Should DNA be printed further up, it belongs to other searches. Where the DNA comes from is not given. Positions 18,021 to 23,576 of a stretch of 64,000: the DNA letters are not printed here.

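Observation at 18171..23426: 1750-aa hyper-charged, coiled-coil-rich giant protein between the portal and capsid-assembly genes, with an internal duplicated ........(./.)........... module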

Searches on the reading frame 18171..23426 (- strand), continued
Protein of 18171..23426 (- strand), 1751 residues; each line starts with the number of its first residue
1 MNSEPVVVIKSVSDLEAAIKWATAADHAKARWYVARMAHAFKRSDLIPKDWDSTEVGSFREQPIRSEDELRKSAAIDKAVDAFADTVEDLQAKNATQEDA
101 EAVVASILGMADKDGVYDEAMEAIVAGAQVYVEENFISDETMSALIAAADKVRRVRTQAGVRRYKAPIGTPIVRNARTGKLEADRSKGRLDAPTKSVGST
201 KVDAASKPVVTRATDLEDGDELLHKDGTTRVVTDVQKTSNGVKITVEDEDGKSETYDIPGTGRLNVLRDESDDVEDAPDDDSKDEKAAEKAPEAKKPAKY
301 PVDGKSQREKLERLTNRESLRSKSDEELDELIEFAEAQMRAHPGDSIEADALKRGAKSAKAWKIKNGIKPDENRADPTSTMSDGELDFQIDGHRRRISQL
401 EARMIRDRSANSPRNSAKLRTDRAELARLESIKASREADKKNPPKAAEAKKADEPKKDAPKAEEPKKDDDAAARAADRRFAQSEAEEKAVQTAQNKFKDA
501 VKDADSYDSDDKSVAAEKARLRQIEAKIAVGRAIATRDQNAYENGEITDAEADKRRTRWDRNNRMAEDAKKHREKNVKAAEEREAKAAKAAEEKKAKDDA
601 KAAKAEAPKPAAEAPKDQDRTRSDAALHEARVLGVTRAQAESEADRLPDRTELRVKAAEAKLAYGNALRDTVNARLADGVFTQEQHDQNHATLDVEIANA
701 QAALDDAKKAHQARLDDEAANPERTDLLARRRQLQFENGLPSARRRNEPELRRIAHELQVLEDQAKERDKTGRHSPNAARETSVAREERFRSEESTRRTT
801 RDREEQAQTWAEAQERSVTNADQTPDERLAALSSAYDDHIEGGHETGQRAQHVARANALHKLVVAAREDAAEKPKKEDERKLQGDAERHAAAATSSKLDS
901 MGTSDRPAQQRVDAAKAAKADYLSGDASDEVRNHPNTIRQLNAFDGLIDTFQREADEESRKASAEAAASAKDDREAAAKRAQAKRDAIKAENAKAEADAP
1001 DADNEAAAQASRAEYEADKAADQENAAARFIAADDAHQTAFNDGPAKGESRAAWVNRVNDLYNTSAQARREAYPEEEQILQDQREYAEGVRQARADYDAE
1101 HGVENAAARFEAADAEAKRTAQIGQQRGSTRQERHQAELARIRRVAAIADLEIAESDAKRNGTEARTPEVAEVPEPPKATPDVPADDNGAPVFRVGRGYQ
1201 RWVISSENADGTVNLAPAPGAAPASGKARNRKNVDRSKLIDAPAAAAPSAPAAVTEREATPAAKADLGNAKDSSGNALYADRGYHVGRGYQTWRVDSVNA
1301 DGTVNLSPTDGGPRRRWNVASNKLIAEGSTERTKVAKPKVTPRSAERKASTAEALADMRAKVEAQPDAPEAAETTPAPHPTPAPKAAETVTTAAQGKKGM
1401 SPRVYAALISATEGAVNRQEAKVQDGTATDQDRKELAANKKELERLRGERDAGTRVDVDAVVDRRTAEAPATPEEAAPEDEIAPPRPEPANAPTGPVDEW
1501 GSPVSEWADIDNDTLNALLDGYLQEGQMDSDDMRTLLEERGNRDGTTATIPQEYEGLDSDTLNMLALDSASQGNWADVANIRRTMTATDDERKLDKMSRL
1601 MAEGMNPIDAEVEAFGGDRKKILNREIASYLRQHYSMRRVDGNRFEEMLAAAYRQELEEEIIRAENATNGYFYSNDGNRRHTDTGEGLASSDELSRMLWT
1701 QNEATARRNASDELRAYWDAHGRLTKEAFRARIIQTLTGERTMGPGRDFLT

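Call 16: search_protein_families(library=pfam, proteins=[P0002, P0003, P0004, P0005, L001:3679-6438:+, L002:5299-6471:+], max_evalue=0.01)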
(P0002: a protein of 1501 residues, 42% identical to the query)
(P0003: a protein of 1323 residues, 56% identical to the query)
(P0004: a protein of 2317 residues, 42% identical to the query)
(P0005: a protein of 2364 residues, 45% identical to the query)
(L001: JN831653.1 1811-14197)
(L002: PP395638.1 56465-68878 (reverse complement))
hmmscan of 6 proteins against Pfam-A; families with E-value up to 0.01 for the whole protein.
P0002 (1501 aa): 0 families

P0003 (1323 aa): 0 families

P0004 (2317 aa): 0 families

P0005 (2364 aa): 0 families

L001:3679-6438:+ (919 aa): 1 family
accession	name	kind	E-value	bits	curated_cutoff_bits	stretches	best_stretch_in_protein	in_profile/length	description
PF25310.1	VG15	-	3.5e-29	103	26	1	4-217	6-211/212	VG15 protein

L002:5299-6471:+ (390 aa): 0 families

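Call 19: find_encoding_contigs(protein=P0004, flank=10000, max_places=2)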
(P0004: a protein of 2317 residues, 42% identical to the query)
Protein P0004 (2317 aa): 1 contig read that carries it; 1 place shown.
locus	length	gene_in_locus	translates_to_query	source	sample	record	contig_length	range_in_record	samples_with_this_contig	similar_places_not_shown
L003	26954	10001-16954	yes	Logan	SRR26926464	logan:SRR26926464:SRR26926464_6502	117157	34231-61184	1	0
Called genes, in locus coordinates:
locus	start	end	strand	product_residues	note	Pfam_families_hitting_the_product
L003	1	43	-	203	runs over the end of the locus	-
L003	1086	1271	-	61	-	-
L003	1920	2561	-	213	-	PF19474:DUF6011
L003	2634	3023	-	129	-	-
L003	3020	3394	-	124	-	-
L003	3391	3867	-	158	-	-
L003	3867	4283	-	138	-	PF19800:DUF6283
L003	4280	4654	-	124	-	-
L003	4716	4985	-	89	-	-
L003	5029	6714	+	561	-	PF03237:Terminase_6N, PF17289:Terminase_6C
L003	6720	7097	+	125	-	-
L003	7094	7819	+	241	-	PF04233:Phage_Mu_F (weak)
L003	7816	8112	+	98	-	PF07098:DUF1360 (faint)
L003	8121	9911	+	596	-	-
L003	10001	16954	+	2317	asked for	-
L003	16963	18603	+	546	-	-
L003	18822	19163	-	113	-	-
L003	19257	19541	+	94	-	-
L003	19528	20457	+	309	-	-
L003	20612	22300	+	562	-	-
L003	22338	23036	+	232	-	-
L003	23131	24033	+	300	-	-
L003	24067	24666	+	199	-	-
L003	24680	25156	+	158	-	-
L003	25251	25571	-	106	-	-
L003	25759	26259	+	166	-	-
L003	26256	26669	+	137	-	-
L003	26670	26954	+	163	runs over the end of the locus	-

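Call 20: find_encoding_contigs(protein=P0005, flank=10000, max_places=2)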
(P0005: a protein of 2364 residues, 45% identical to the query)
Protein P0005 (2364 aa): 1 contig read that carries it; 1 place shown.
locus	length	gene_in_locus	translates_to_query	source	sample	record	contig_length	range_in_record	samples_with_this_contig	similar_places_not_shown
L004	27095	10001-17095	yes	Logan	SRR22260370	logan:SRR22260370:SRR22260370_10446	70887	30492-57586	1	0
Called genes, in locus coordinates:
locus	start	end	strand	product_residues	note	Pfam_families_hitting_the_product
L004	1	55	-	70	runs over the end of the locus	-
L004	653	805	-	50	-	-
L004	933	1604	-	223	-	PF19474:DUF6011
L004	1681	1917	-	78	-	-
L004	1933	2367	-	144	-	PF19800:DUF6283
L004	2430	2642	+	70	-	-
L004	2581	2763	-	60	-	-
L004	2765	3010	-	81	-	-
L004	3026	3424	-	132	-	-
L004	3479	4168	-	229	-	-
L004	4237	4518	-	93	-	-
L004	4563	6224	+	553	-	PF03237:Terminase_6N, PF17289:Terminase_6C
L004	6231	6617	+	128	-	-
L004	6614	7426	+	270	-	PF04233:Phage_Mu_F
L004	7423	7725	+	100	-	PF07098:DUF1360 (faint)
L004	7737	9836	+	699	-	-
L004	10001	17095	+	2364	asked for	-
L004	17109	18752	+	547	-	-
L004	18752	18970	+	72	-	-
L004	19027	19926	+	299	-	-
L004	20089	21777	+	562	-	-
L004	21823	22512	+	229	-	-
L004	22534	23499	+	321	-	-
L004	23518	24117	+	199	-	-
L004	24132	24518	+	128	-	-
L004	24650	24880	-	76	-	-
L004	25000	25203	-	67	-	-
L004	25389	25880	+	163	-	-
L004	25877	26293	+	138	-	-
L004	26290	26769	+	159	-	-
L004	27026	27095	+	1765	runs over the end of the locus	PF01464:SLT (weak)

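Call 46: find_encoding_contigs(protein=P0003, flank=6000, max_places=1)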
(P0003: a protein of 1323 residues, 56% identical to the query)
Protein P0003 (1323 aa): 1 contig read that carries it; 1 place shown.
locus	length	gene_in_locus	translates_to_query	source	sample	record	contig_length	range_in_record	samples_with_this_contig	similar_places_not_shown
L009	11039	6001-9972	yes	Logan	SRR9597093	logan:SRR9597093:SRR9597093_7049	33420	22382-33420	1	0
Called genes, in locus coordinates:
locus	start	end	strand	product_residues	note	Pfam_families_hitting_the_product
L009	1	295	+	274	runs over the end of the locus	PF04233:Phage_Mu_F (weak)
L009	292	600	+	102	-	PF07098:DUF1360 (faint)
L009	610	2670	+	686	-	-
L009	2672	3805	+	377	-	PF06414:Zeta_toxin, PF13671:AAA_33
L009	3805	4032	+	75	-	-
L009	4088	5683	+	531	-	-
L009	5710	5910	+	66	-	-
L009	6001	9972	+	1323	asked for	-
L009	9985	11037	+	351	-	?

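Call 47: find_encoding_contigs(protein=P0002, flank=6000, max_places=1)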
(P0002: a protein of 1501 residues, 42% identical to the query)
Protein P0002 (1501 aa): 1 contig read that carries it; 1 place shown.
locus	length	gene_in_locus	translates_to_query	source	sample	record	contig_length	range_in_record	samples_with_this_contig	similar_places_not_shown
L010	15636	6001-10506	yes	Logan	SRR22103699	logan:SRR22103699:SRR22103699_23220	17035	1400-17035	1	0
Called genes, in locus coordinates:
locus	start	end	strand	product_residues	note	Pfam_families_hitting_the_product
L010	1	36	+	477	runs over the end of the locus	?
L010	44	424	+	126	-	-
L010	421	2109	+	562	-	-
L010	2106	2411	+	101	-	PF07098:DUF1360 (faint)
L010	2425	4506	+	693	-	-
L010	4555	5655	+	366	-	PF06414:Zeta_toxin, PF13671:AAA_33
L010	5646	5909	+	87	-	-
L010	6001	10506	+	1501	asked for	-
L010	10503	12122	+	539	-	-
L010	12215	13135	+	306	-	-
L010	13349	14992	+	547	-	-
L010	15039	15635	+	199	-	?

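Call 68: search_solved_structures(query=window:18174-23426:-, max_evalue=1)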
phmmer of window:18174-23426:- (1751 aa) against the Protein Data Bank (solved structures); distinct sequences matched with E-value up to 1: 1.
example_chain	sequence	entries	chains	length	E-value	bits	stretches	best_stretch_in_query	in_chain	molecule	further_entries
7dgy_A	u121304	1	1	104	0.93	10.4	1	107-163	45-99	de novo designed protein H4C2R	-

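Call 69: search_solved_structures(query=P0004, max_evalue=0.1)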
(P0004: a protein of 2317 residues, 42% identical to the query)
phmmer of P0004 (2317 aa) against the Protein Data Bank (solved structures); distinct sequences matched with E-value up to 0.1: 0.

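Call 70: search_solved_structures(query=P0005, max_evalue=0.1)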
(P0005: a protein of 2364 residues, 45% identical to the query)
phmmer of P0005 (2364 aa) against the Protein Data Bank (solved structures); distinct sequences matched with E-value up to 0.1: 0.

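Call 89: search_protein_families(library=ncbifam, proteins=[window:18174-23426:-], max_evalue=0.01)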
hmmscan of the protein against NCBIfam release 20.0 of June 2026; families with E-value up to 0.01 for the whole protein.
window:18174-23426:- (1751 aa): 0 families
